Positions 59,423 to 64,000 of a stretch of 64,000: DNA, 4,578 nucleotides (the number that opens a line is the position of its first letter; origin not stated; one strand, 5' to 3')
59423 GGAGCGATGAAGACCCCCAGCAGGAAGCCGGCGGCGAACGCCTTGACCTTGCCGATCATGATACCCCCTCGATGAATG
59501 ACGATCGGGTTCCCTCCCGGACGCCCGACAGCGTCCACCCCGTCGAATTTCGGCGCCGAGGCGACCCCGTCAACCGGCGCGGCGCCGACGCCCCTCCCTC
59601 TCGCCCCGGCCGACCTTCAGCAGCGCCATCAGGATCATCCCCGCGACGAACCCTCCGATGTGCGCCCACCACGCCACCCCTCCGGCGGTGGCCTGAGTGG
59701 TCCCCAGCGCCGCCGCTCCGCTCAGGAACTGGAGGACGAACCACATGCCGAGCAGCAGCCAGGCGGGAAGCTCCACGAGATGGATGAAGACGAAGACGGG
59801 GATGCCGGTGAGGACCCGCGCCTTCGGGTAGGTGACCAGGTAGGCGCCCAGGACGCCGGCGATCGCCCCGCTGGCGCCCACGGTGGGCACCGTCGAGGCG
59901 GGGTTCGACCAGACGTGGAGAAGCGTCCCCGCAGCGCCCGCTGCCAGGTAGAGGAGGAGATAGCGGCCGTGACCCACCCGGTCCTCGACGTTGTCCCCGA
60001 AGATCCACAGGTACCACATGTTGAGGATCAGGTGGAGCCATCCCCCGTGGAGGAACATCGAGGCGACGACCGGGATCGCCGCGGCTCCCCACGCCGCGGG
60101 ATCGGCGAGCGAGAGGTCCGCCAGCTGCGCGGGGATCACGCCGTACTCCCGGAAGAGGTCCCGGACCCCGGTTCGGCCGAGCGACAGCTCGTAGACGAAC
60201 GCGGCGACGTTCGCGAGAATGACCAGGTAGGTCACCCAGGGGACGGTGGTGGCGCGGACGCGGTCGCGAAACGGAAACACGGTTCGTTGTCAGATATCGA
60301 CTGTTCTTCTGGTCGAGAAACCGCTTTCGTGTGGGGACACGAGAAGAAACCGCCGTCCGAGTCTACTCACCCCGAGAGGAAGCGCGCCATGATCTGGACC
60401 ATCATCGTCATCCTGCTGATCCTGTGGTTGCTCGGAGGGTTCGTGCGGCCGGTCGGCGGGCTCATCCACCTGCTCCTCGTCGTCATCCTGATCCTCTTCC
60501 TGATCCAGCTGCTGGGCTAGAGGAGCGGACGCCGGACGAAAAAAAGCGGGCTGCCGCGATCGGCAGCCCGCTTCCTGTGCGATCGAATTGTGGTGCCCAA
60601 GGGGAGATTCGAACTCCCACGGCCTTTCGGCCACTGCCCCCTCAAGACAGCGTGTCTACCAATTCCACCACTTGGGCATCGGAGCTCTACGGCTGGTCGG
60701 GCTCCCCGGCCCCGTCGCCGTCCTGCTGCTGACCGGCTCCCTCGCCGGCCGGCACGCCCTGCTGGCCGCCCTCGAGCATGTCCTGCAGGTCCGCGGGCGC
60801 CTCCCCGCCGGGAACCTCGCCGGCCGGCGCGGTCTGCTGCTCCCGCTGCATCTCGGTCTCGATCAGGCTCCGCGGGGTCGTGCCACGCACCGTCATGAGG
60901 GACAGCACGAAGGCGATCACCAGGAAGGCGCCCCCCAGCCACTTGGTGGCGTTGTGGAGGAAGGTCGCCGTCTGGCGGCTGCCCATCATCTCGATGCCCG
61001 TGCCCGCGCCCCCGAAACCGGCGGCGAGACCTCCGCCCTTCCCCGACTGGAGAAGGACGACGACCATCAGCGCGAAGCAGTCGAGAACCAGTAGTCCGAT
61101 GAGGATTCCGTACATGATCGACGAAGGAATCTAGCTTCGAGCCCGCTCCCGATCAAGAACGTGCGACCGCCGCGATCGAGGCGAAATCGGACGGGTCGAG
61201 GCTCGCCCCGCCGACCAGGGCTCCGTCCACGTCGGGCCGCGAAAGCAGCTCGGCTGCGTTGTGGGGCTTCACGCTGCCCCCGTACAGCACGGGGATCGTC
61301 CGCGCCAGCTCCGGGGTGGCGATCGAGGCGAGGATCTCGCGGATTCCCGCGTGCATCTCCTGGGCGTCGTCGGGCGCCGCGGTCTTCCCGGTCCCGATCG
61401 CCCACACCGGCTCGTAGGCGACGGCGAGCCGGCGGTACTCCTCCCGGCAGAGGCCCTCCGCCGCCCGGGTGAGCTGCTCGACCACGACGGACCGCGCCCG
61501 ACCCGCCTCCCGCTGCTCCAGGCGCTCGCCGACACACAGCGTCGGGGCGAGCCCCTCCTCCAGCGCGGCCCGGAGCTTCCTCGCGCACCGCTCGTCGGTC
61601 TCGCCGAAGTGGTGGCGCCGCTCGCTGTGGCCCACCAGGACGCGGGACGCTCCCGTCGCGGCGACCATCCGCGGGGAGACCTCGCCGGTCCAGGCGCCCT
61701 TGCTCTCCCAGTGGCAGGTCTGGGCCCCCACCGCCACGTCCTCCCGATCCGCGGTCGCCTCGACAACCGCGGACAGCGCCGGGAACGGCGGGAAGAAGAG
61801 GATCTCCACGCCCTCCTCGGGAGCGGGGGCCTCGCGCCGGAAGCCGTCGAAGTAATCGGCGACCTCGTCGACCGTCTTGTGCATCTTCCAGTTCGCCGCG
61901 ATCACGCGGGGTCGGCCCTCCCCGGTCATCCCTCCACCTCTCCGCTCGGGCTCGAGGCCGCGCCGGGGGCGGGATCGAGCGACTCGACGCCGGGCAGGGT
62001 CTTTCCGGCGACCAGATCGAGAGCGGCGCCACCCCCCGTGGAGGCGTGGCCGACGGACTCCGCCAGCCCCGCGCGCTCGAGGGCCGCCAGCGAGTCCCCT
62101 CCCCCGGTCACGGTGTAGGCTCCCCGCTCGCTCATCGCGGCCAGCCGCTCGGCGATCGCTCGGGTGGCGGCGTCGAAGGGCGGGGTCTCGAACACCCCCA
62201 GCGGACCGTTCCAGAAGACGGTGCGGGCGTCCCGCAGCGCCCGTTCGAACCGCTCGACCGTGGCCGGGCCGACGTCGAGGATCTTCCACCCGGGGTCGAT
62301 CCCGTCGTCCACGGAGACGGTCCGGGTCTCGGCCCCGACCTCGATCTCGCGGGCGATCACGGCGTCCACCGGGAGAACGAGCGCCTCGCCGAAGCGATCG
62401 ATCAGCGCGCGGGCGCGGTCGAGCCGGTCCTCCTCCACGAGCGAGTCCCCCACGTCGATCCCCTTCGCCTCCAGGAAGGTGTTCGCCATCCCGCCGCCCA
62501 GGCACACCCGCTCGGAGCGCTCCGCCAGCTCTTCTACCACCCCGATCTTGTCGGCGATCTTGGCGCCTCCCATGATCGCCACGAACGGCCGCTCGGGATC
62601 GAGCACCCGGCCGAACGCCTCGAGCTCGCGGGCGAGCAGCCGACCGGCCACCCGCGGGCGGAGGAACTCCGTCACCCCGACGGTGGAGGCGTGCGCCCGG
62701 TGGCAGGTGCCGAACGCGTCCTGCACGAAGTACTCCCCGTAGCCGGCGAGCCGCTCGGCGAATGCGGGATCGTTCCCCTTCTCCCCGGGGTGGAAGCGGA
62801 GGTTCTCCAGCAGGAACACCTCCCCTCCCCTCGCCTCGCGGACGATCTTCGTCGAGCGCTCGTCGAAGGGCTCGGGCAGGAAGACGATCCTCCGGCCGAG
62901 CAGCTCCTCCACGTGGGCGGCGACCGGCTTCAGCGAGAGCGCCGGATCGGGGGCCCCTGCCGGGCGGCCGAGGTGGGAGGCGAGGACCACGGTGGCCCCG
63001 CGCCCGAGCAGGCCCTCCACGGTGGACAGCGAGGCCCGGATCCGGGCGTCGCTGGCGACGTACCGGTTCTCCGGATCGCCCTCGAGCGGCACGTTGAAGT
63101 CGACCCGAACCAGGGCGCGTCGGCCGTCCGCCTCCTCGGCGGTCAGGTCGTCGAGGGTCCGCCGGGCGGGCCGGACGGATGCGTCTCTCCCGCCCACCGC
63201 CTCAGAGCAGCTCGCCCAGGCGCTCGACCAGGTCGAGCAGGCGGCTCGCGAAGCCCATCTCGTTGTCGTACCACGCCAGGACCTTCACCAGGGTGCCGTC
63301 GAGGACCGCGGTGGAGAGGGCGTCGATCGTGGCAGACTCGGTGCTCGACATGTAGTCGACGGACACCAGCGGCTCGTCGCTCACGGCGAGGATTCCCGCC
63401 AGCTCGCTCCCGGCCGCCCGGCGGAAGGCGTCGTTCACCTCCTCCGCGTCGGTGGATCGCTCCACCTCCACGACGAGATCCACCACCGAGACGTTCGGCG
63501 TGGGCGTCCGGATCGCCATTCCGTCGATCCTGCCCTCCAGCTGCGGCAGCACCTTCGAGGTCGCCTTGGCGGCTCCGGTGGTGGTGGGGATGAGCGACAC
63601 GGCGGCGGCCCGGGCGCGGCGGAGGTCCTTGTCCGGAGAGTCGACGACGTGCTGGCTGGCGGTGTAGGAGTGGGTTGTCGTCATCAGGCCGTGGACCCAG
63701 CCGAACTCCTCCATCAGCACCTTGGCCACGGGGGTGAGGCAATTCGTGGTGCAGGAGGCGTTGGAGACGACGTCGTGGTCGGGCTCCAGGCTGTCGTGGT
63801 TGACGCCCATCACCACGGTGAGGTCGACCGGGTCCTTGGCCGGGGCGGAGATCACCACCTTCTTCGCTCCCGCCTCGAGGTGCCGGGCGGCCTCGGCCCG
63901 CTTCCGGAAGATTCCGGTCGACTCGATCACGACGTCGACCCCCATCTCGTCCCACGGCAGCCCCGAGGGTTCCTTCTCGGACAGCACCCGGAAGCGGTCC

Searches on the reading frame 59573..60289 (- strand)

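Call 73: search_protein_families(library=pfam, proteins=[window:59573-60289:-], max_evalue=0.00001)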
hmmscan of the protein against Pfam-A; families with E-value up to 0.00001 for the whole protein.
window:59573-60289:- (239 aa): 1 family
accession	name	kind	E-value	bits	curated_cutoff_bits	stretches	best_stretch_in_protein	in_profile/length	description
PF01694.28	Rhomboid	-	1.3e-34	119.9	22.6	1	74-224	7-140/143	Rhomboid domain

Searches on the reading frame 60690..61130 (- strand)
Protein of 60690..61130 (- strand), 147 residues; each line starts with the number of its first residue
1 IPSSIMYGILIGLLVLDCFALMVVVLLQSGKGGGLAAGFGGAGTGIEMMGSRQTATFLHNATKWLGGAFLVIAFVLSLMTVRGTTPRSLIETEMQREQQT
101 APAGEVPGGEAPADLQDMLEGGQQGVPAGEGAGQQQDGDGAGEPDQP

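Call 73: search_protein_families(library=pfam, proteins=[window:60690-61130:-], max_evalue=0.00001)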
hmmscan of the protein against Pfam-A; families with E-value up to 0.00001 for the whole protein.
window:60690-61130:- (147 aa): 1 family
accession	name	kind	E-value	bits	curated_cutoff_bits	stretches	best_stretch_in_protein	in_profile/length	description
PF03840.19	SecG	-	2e-18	66.7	29.2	1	9-79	1-70/70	Preprotein translocase SecG subunit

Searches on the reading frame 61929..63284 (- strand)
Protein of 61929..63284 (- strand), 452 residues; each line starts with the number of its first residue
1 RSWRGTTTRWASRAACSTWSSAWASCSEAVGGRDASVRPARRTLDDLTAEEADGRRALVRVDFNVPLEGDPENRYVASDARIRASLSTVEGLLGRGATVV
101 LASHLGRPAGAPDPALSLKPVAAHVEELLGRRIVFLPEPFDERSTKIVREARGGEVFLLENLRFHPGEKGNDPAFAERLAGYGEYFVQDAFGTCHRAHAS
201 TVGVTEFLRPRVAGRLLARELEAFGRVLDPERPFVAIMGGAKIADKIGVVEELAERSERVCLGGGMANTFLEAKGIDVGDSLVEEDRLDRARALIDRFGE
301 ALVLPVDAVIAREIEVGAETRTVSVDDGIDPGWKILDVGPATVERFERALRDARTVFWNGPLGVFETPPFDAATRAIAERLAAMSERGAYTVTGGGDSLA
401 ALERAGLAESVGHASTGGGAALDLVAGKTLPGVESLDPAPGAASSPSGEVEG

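Call 73: search_protein_families(library=pfam, proteins=[window:61929-63284:-], max_evalue=0.00001)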
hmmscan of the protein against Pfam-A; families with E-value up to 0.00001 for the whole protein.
window:61929-63284:- (452 aa): 1 family
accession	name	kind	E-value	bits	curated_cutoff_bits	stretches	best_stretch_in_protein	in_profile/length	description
PF00162.24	PGK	-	3.1e-131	438.3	27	1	51-428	5-379/379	Phosphoglycerate kinase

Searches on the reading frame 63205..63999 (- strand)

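Call 73: search_protein_families(library=pfam, proteins=[window:63205-63999:-], max_evalue=0.00001)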
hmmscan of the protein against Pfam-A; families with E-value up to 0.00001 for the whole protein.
window:63205-63999:- (265 aa): 2 families
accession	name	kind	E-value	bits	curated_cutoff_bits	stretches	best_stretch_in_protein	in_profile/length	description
PF02800.25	Gp_dh_C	-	2.3e-59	199.9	24.4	1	88-244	1-158/158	Glyceraldehyde 3-phosphate dehydrogenase, C-terminal domain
PF00044.30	Gp_dh_N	-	2.2e-07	31.5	31.7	1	3-33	70-100/101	Glyceraldehyde 3-phosphate dehydrogenase, NAD binding domain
